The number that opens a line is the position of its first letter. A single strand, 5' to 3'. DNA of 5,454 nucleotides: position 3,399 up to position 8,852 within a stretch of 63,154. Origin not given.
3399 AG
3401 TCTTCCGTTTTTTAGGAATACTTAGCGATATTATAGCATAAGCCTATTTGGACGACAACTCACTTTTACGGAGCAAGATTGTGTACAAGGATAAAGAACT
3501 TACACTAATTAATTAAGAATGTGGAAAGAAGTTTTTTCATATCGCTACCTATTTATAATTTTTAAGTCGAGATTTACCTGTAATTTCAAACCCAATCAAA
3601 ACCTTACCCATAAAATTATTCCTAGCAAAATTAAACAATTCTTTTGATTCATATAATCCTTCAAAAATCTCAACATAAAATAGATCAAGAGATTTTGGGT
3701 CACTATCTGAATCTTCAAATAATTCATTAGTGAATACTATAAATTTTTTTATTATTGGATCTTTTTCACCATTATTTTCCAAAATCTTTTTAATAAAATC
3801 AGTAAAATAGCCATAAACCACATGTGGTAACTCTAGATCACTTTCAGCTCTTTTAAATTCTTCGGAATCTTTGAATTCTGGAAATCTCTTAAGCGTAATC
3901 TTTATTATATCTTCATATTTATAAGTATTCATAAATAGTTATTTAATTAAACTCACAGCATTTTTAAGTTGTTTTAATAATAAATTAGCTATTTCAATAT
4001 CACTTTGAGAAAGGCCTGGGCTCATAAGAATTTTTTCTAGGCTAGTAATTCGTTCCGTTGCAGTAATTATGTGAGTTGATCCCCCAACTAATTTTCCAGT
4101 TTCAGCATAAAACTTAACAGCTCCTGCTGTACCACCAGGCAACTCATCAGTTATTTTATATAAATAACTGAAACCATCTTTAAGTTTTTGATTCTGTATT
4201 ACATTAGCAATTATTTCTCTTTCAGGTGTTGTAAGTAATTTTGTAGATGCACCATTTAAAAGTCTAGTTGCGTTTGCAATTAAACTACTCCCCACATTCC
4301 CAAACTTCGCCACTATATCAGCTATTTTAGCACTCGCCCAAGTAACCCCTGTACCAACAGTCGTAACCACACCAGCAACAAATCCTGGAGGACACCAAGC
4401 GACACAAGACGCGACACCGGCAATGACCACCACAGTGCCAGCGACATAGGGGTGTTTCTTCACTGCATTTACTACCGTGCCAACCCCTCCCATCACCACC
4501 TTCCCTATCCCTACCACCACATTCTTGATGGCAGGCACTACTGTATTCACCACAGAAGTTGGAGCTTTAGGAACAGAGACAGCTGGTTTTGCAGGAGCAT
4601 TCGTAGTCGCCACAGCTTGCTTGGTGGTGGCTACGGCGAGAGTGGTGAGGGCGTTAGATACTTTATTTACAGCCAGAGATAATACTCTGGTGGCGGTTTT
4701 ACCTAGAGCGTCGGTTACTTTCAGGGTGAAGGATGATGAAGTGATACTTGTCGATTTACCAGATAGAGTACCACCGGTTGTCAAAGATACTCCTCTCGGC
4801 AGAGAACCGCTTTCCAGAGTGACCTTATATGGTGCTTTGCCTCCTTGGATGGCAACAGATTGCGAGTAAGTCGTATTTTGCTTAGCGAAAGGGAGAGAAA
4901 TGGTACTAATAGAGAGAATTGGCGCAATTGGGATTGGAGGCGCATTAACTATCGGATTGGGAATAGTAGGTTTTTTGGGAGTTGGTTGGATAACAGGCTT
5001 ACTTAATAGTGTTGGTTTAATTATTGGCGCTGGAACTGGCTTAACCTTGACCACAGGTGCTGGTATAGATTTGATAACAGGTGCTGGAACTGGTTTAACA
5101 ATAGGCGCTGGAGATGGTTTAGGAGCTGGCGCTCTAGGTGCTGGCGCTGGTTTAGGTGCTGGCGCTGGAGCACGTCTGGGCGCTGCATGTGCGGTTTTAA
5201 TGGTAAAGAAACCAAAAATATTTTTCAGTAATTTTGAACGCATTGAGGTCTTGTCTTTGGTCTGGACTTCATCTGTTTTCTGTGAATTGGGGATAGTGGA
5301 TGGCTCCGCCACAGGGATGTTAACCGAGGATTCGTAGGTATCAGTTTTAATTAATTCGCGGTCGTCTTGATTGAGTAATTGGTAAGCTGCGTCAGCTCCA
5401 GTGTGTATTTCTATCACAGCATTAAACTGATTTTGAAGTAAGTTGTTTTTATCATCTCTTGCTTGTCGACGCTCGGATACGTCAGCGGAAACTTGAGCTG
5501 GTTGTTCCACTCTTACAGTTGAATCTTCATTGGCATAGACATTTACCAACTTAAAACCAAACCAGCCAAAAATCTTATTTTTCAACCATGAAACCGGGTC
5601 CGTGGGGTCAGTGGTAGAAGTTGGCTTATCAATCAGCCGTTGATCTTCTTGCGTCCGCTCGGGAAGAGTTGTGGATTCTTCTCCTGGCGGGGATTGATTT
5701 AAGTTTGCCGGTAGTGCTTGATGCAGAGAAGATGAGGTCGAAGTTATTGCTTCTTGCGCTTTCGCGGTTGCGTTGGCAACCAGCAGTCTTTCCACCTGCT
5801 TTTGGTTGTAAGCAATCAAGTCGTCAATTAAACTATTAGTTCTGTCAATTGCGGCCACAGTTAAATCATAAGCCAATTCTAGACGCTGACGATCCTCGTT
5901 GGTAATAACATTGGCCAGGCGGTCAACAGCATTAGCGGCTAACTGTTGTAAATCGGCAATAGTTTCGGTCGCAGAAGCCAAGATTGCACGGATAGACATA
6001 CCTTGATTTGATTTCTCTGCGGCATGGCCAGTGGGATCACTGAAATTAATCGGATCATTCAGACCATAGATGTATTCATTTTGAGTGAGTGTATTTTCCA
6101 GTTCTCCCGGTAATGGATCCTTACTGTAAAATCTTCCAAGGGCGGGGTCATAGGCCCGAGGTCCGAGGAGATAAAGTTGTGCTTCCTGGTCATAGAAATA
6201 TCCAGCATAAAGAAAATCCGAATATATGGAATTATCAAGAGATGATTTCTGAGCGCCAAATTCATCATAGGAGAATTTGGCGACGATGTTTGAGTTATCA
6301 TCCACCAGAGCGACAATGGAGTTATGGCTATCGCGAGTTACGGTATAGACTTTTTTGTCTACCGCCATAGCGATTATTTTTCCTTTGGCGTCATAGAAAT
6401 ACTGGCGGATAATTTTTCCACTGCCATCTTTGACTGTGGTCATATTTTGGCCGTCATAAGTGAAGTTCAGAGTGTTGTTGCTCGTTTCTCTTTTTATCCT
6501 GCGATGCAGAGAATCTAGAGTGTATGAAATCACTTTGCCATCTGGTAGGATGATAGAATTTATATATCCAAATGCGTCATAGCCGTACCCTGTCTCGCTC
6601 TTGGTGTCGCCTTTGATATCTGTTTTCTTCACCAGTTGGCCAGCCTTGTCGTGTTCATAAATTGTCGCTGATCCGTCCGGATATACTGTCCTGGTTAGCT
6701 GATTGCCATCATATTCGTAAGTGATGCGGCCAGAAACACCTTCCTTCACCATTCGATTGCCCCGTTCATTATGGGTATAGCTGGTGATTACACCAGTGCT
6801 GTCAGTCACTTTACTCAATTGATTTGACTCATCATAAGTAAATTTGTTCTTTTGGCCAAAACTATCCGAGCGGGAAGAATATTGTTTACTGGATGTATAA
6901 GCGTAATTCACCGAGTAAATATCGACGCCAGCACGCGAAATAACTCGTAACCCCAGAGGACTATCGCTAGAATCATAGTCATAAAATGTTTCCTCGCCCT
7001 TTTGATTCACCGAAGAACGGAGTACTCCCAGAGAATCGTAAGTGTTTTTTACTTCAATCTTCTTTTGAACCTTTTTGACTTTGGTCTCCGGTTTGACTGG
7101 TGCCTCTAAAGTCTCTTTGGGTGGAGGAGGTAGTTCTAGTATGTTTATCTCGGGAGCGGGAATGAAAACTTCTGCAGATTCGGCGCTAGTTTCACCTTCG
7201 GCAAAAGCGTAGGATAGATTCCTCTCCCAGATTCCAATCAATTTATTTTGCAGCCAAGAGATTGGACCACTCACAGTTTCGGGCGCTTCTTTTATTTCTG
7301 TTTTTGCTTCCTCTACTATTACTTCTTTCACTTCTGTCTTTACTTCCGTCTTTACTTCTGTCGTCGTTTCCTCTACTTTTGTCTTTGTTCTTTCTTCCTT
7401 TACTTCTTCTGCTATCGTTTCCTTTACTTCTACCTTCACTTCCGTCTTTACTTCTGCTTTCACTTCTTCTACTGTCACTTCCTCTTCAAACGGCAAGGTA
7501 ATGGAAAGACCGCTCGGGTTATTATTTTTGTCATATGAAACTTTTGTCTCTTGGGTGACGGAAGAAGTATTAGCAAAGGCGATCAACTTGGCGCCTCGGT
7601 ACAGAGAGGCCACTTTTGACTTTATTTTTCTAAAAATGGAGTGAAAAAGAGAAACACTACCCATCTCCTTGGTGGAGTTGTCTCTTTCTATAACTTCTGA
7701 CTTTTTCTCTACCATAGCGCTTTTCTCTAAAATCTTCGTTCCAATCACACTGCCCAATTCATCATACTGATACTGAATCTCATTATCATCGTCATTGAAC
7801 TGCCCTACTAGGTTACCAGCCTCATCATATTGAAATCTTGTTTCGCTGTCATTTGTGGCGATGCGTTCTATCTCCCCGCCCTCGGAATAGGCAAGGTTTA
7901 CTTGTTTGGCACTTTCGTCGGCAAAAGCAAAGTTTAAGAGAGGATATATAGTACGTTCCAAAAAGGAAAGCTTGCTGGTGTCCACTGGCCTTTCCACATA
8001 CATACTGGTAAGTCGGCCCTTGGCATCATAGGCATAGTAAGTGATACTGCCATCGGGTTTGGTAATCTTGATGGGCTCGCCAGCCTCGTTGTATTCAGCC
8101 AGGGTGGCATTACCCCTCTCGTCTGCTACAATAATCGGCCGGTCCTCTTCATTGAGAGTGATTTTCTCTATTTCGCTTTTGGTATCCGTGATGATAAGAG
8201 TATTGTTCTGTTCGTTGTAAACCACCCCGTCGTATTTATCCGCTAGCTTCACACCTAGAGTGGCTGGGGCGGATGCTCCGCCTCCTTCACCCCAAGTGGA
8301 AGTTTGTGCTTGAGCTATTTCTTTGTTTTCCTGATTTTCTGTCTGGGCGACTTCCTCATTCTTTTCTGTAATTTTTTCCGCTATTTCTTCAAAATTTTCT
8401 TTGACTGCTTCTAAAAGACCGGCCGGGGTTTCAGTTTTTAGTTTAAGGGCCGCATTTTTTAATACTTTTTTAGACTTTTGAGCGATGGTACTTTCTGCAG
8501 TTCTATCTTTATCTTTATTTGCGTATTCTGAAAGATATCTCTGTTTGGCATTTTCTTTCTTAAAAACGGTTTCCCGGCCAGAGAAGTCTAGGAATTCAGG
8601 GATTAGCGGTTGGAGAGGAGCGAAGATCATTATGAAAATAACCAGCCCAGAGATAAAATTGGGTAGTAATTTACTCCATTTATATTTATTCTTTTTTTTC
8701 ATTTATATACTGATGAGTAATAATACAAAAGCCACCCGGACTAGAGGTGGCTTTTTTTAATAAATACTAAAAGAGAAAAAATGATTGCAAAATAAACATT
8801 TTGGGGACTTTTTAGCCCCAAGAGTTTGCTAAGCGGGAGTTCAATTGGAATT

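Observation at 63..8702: RHS/YD polymorphic-toxin locus with a main toxin-immunity pair and two displaced C-terminal cassettes in a reduced, CPR-like genome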

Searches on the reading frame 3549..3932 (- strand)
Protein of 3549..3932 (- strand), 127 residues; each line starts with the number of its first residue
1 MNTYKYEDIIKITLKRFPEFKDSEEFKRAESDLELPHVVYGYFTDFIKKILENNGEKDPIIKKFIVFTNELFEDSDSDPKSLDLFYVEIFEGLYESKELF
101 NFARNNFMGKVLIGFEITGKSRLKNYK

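Call 3: search_protein_families(library=pfam, proteins=[window:3549-3932:-], max_evalue=0.1)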
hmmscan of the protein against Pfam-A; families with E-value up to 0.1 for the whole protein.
window:3549-3932:- (127 aa): 1 family
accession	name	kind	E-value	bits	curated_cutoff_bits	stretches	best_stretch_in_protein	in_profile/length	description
PF24722.1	DUF7674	-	3.1e-06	27.7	27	1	14-96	5-85/111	Domain of unknown function (DUF7674)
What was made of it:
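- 3549..3932 (-): Cognate immunity candidate, 127 aa, acidic, DUF7674. PF24722 27.7 bits against a cutoff of 27 (call 3).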

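Call 6: search_protein_families(library=ncbifam, proteins=[window:3549-3932:-], max_evalue=0.1)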
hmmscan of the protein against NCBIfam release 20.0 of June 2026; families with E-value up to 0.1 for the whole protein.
window:3549-3932:- (127 aa): 1 family
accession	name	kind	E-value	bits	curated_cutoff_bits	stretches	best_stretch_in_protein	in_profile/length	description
NF005293.2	PRK06816.1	subfamily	0.061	12.4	450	1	7-64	267-325/378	StlD/DarB family beta-ketosynthase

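Call 28: find_homologous_proteins(query=window:3549-3932:-, max_evalue=0.001)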
Query window:3549-3932:- (127 aa): 3 proteins with E <= 0.001 among 10 candidates.
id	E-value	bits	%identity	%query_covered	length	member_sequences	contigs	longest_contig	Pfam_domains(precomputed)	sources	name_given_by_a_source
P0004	9.4e-76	270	100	100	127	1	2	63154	PF24722.2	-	-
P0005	4.1e-63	229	83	100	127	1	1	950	-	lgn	-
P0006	5.6e-52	193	72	98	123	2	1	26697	PF24722.2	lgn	-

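Call 29: find_encoding_contigs(protein=P0006, flank=10000)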
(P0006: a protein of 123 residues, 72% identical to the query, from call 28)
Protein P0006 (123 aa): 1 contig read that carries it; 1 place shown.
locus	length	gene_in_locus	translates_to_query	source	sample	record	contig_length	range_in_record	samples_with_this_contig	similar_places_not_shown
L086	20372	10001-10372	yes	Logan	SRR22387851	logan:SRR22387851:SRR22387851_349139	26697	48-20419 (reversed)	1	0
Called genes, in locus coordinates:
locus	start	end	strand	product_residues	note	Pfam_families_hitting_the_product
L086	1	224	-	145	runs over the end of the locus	PF00293:NUDIX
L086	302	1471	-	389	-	-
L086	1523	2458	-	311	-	PF00962:A_deaminase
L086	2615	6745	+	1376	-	PF05593:RHS_repeat, PF25023:TEN_YD-shell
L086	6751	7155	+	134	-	-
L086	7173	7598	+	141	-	PF05656:DUF805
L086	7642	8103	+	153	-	-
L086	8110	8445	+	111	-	-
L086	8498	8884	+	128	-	PF05656:DUF805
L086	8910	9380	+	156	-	PF05656:DUF805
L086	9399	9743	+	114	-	-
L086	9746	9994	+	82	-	-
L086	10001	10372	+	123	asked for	PF24722:DUF7674 (weak)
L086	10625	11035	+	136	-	PF05656:DUF805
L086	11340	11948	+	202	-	-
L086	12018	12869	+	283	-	-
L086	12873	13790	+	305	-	PF00892:EamA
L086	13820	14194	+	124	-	-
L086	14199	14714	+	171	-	PF00856:SET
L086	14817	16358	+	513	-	PF02518:HATPase_c, PF13589:HATPase_c_3 (weak)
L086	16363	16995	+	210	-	PF00300:His_Phos_1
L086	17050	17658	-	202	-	PF13302:Acetyltransf_3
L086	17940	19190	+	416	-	PF00579:tRNA-synt_1b, PF22421:SYY_C-terminal (weak)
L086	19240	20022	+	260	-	PF14528:LAGLIDADG_3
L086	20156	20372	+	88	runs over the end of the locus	?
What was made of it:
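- Closest known: Teneurin-type YD shells. Same: The L086 homolog carries a precomputed PF25023 TEN_YD-shell hit in the gene table (call 29).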

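Call 30: find_encoding_contigs(protein=P0005, flank=10000)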
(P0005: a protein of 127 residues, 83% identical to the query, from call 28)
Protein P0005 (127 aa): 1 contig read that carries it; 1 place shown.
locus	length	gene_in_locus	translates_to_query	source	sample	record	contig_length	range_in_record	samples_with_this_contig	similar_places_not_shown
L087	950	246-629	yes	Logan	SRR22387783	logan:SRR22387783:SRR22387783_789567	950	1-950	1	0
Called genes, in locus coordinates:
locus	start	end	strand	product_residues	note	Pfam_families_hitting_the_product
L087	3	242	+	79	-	?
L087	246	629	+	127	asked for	-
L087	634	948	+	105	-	?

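Call 60: search_protein_families(library=pfam, proteins=[L086:2615-6742:+, L086:6751-7152:+, L086:7642-8100:+, L086:8110-8442:+, L086:9399-9740:+, L086:11340-11945:+, L086:12018-12866:+], max_evalue=0.05)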
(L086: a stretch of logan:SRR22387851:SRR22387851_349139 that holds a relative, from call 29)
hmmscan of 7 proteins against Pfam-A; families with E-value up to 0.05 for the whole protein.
L086:2615-6742:+ (1376 aa): 1 family
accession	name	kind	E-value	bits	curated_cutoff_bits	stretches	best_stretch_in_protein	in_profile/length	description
PF05593.20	RHS_repeat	-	5.6e-33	113.1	22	5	240-273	3-37/38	RHS Repeat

L086:6751-7152:+ (134 aa): 1 family
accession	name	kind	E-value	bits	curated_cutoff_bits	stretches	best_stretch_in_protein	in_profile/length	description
PF24850.1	CC_BshC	-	0.037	14.3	27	0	51-130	10-91/159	Bacillithiol biosynthesis BshC, C-terminal coiled-coil domain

L086:7642-8100:+ (153 aa): 0 families

L086:8110-8442:+ (111 aa): 1 family
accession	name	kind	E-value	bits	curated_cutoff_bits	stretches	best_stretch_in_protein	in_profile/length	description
PF07188.17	KSHV_K8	-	0.0076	16.2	27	1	12-50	63-104/250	Kaposi's sarcoma-associated herpesvirus (KSHV) K8 protein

L086:9399-9740:+ (114 aa): 0 families

L086:11340-11945:+ (202 aa): 0 families

L086:12018-12866:+ (283 aa): 0 families

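Call 62: search_protein_families(library=padloc, proteins=[window:3549-3932:-], max_evalue=0.01)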
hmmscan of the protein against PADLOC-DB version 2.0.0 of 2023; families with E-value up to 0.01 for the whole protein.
window:3549-3932:- (127 aa): 0 families

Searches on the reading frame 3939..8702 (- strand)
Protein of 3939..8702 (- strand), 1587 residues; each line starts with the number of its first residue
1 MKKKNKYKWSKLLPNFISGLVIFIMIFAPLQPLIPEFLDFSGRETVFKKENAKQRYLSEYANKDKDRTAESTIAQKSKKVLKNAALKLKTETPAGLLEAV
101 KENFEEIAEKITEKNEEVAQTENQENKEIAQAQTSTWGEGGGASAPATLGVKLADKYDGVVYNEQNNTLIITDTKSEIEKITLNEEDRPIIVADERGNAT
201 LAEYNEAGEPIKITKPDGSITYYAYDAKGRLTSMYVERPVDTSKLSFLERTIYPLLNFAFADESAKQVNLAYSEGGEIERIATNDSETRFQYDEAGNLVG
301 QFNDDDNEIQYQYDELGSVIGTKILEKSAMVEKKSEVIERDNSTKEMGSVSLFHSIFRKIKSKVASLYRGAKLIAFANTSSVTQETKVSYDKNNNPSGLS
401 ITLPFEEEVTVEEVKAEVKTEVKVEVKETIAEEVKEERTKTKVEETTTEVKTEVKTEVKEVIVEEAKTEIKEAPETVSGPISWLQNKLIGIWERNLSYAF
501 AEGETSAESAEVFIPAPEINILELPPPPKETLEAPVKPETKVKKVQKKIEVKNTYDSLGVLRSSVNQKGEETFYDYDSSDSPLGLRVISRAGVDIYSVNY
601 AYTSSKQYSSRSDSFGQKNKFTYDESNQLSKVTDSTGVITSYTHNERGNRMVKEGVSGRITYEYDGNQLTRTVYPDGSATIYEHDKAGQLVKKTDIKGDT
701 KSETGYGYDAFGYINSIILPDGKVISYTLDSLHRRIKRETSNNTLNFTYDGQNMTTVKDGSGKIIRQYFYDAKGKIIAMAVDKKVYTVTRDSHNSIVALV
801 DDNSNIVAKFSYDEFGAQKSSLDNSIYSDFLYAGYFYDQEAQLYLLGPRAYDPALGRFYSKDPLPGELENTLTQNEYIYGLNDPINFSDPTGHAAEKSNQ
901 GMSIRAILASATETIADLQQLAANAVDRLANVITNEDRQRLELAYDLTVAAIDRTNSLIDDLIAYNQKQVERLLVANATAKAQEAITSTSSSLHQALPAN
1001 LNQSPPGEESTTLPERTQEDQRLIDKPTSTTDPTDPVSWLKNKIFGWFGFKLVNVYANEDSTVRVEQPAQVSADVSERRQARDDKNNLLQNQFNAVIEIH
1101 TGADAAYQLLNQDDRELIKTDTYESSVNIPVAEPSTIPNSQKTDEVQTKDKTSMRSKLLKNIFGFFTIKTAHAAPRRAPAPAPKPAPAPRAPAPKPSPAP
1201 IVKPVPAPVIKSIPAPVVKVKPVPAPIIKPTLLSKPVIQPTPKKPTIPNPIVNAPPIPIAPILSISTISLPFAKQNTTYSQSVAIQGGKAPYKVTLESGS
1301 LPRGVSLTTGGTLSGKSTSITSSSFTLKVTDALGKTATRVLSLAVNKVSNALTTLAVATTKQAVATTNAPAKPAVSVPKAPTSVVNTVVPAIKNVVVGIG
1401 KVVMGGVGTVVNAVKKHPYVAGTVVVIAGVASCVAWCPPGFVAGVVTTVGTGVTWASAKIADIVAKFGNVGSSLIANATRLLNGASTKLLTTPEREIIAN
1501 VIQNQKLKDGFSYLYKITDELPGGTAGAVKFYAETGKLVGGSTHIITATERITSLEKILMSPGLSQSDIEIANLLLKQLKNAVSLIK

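Call 3: search_protein_families(library=pfam, proteins=[window:3939-8702:-], max_evalue=0.1)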
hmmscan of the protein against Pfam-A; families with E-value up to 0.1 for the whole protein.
window:3939-8702:- (1587 aa): 3 families
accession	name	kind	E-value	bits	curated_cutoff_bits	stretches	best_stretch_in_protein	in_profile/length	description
PF05593.20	RHS_repeat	-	4e-28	97.6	22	5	204-234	1-31/38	RHS Repeat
PF05345.18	He_PIG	-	1.1e-08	35.8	24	1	1264-1346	4-96/96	Putative Ig domain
PF03958.22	Secretin_N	-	0.014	16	28.2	0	154-181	30-56/69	Bacterial type II/III secretion system short domain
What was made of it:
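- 3939..8702 (-): Main rhs gene, 1587 aa, intact ORF. RHS_repeat 4e-28 and He_PIG 1.1e-08 (call 3).
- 4665..4916 (-): He_PIG Ig-like domain (aa 1263-1346). PF05345 1.1e-08, 35.8 bits against a cutoff of 24 (call 3).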

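Call 6: search_protein_families(library=ncbifam, proteins=[window:3939-8702:-], max_evalue=0.1)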
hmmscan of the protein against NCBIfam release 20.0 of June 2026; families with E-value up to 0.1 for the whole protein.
window:3939-8702:- (1587 aa): 3 families
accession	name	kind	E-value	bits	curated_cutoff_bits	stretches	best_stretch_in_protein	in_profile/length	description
TIGR01643.1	YD_repeat_2x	repeat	6.4e-24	83.5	15.8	3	204-234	1-31/42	YD repeat-containing protein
NF041261.1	RHS_core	equivalog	2.8e-21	75.1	2000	2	548-781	490-718/1261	RHS element core protein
TIGR03696.1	Rhs_assc_core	domain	2.4e-17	63.2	32.5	1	812-893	1-76/76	RHS repeat-associated core domain-containing protein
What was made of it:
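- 3939..8702 (-): YD_repeat_2x and Rhs_assc_core (call 6).
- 7503..8255 (-): YD-repeat block 1 (aa 150-400). RHS_repeat / YD_repeat_2x best stretch at aa 204-234 (calls 3, 6).
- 6270..7037 (-): YD-repeat block 2 (aa 556-811). NF041261 RHS_core stretch at aa 548-781 (call 6).
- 6024..6269 (-): RHS-associated core domain (aa 812-893), ending in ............. This is the position of the aspartyl autoprotease motif in characterised Rhs proteins. TIGR03696 2.4e-17, 63.2 bits against a cutoff of 32.5 (call 6).
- Checked: The minus-strand ORF 3939..8702 is 1587 aa. It matches PF05593 RHS_repeat (E 4e-28, 5 stretches; call 3), TIGR01643 YD_repeat_2x (6.4e-24) and TIGR03696 Rhs_assc_core (aa 812-893, 63.2 bits against a cutoff of 32.5; call 6).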

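Call 10: find_encoding_contigs(protein=window:3939-8702:-, flank=10000, max_places=6)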
Protein window:3939-8702:- (1587 aa): 2 contigs read that carry it; 1 place shown.
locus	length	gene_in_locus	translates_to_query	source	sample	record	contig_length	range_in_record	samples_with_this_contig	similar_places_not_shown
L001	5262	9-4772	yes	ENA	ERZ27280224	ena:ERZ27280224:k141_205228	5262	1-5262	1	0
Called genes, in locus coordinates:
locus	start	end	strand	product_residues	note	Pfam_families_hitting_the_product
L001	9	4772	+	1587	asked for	-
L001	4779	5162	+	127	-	PF24722:DUF7674 (weak)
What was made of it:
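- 3939..8702 (-): The identical gene occurs in ENA contig L001 (call 10).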
